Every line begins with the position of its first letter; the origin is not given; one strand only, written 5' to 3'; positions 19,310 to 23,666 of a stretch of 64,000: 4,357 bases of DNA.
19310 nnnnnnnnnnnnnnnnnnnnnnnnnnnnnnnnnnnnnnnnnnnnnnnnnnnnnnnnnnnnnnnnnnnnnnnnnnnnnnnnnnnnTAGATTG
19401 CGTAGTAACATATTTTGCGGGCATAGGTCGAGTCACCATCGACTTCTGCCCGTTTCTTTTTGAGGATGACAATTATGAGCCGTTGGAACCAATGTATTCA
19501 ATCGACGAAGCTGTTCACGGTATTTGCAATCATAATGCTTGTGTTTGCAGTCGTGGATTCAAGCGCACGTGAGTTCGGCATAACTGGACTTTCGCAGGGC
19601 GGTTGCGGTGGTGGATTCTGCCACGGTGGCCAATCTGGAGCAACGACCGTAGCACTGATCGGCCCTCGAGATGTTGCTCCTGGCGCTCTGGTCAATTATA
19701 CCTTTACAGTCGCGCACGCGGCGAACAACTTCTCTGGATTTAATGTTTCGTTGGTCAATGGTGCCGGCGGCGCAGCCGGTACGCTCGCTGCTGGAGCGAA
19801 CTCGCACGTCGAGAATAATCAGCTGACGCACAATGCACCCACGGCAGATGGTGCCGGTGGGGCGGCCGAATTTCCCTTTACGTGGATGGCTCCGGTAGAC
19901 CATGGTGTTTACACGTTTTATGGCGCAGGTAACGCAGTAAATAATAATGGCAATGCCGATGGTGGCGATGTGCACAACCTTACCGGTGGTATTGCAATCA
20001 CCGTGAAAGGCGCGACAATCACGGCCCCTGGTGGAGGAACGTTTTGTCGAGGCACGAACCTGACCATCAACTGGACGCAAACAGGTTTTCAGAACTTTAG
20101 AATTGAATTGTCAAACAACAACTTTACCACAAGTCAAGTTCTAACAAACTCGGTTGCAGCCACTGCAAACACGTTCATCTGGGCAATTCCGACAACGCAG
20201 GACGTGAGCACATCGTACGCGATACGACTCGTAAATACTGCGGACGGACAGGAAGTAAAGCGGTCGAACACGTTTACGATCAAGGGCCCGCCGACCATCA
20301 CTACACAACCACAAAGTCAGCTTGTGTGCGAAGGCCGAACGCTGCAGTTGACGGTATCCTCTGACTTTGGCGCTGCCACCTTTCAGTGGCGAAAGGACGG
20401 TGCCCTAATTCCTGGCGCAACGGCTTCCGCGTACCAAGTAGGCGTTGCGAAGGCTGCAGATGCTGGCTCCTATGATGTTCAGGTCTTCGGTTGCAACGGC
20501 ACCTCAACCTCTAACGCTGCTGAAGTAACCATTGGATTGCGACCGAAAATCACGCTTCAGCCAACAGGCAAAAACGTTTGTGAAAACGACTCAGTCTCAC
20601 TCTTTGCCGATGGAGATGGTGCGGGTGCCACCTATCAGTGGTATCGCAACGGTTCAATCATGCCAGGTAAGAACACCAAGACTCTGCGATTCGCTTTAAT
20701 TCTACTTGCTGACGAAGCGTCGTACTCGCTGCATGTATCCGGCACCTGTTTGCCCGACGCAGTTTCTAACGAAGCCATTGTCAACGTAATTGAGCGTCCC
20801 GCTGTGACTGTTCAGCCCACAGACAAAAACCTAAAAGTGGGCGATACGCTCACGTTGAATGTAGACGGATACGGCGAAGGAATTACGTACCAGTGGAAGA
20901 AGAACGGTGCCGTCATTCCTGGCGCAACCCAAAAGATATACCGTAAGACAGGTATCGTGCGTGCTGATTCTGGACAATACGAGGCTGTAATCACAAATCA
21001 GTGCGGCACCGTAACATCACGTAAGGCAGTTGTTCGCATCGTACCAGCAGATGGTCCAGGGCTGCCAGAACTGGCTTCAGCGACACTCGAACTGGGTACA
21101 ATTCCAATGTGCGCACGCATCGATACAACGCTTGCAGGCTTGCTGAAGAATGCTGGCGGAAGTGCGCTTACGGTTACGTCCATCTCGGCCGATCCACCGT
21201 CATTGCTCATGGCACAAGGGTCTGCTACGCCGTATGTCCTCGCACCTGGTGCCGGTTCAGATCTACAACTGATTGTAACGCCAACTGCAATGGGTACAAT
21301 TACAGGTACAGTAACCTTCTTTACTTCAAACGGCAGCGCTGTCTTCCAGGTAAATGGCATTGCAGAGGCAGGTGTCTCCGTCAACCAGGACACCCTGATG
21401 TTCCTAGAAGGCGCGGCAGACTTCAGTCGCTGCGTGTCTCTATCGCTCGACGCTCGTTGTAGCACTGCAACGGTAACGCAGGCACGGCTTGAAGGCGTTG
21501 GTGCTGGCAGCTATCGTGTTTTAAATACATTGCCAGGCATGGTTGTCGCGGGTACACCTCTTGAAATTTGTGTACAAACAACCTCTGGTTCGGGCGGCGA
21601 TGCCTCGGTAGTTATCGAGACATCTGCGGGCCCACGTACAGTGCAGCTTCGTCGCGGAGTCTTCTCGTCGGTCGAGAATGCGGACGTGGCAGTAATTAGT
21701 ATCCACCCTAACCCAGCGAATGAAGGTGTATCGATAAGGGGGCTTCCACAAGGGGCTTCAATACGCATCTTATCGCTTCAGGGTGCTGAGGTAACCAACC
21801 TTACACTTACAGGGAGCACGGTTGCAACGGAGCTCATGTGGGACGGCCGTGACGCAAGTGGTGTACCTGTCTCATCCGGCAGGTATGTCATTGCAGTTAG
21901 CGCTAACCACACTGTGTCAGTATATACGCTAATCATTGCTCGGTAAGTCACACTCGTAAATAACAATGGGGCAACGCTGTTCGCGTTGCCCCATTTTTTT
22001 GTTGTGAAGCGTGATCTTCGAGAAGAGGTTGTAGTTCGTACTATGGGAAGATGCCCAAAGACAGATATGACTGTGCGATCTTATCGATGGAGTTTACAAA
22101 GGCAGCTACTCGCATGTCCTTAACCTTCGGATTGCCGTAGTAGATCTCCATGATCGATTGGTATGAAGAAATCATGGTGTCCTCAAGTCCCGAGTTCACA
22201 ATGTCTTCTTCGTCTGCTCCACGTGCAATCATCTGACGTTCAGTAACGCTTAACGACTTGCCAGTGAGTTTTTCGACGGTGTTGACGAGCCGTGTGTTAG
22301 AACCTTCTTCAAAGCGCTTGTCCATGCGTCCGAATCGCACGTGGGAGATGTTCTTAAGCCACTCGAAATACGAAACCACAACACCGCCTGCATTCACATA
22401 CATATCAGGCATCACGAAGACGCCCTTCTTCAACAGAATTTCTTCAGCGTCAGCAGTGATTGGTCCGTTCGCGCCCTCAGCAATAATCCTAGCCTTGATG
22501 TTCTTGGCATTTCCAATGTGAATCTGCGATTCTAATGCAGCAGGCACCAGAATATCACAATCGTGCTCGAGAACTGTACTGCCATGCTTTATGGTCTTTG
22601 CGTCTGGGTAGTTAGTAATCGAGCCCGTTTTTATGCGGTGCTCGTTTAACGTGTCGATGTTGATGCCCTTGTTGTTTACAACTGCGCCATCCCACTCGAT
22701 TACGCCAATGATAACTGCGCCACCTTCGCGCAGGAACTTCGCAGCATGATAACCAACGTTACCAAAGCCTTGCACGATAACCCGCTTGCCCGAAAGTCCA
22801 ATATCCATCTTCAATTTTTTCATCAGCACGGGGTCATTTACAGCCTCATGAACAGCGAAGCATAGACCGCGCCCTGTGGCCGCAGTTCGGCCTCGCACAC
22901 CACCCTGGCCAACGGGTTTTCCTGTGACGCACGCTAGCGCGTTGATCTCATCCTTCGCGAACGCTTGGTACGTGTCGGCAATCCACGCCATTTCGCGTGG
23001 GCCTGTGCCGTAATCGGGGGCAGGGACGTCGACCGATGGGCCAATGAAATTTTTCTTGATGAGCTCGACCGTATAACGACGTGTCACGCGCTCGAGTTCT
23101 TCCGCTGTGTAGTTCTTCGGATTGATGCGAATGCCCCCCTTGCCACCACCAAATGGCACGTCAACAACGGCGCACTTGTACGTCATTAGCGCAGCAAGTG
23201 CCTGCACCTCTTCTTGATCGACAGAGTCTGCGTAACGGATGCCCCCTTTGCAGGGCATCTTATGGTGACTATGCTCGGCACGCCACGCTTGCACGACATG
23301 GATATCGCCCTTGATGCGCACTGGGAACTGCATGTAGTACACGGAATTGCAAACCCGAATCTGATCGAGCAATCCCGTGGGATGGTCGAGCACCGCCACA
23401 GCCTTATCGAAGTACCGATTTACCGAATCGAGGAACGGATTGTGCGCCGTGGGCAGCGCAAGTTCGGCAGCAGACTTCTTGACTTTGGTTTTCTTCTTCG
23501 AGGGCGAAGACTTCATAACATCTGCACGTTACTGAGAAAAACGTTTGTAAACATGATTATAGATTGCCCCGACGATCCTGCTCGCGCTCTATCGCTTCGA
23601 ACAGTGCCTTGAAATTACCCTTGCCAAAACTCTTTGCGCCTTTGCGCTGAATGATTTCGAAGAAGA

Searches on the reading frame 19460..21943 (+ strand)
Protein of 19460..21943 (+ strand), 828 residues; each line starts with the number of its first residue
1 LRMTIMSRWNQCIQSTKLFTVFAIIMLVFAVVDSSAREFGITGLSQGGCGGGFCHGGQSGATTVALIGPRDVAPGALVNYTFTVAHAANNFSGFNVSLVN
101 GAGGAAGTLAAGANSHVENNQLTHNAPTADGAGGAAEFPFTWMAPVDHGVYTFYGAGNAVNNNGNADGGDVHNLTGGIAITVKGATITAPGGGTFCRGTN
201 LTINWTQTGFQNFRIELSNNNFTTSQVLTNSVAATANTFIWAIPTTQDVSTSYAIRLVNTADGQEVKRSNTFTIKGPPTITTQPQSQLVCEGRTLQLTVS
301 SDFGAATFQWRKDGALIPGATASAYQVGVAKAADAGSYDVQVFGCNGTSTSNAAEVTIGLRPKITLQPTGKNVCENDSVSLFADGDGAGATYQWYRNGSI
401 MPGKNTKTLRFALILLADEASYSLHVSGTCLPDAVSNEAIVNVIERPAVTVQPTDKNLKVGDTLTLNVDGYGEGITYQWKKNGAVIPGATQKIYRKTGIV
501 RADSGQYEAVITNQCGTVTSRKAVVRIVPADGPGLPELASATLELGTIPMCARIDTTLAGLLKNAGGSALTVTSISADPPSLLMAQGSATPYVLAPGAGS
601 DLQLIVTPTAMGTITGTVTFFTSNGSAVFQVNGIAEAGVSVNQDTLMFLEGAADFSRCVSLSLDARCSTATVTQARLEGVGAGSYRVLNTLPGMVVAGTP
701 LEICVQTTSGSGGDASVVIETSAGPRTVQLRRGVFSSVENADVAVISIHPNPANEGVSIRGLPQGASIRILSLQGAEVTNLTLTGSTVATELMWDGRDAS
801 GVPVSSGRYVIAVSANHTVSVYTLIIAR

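Call 29: search_protein_families(library=pfam, proteins=[window:19460-21943:+], max_evalue=0.001)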
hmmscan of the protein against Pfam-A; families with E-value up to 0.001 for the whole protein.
window:19460-21943:+ (828 aa): 7 families
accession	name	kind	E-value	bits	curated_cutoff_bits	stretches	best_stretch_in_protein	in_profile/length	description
PF13927.12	Ig_3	-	3.1e-19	69.7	30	2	277-340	1-74/78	Immunoglobulin domain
PF13895.12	Ig_2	-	8.7e-15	55.2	27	1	450-517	3-69/79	Immunoglobulin domain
PF13860.13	FlgD_ig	-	2.8e-07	30.9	27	1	767-816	26-76/79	FlgD Ig-like domain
PF10342.15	Kre9_KNH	-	6.9e-07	30.4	24.6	1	195-274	8-94/94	Kre9/KNH-like N-terminal Ig-like domain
PF07679.22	I-set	-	9.3e-07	29.3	23.7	0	447-521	1-85/90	Immunoglobulin I-set domain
PF19081.6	Ig_7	-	9.4e-05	23.1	27.3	0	367-397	7-36/84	Ig-like domain CHU_C associated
PF22544.2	HYDIN_VesB_CFA65-like_Ig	-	0.00089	19.9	25.5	0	540-624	7-88/100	HYDIN/CFA65/VesB-like, Ig-like domain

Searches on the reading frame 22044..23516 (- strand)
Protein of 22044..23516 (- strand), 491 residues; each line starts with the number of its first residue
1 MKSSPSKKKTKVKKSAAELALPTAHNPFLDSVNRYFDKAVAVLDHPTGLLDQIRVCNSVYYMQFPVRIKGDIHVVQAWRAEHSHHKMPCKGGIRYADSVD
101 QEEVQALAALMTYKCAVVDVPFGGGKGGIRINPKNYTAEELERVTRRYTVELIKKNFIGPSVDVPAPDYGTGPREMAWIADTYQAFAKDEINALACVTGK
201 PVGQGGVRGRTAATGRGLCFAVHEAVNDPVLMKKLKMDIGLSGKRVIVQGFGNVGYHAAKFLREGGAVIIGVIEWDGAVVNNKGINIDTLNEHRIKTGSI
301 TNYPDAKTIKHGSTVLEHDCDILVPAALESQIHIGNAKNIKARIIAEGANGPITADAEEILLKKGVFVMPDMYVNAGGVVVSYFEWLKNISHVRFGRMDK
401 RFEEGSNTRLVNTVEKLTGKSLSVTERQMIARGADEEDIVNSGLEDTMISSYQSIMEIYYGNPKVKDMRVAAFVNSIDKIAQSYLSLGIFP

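Call 74: search_protein_families(library=pfam, proteins=[window:22044-23516:-], max_evalue=0.00001)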
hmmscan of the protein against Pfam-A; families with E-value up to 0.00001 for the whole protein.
window:22044-23516:- (491 aa): 2 families
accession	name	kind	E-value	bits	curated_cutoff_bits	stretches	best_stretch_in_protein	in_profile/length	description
PF00208.27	ELFV_dehydrog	-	6.2e-59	200.1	23.4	1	205-422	1-219/241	Glutamate/Leucine/Phenylalanine/Valine dehydrogenase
PF02812.23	ELFV_dehydrog_N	-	1.6e-50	170.6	25.3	1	59-184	4-128/129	Glu/Leu/Phe/Val dehydrogenase, dimerisation domain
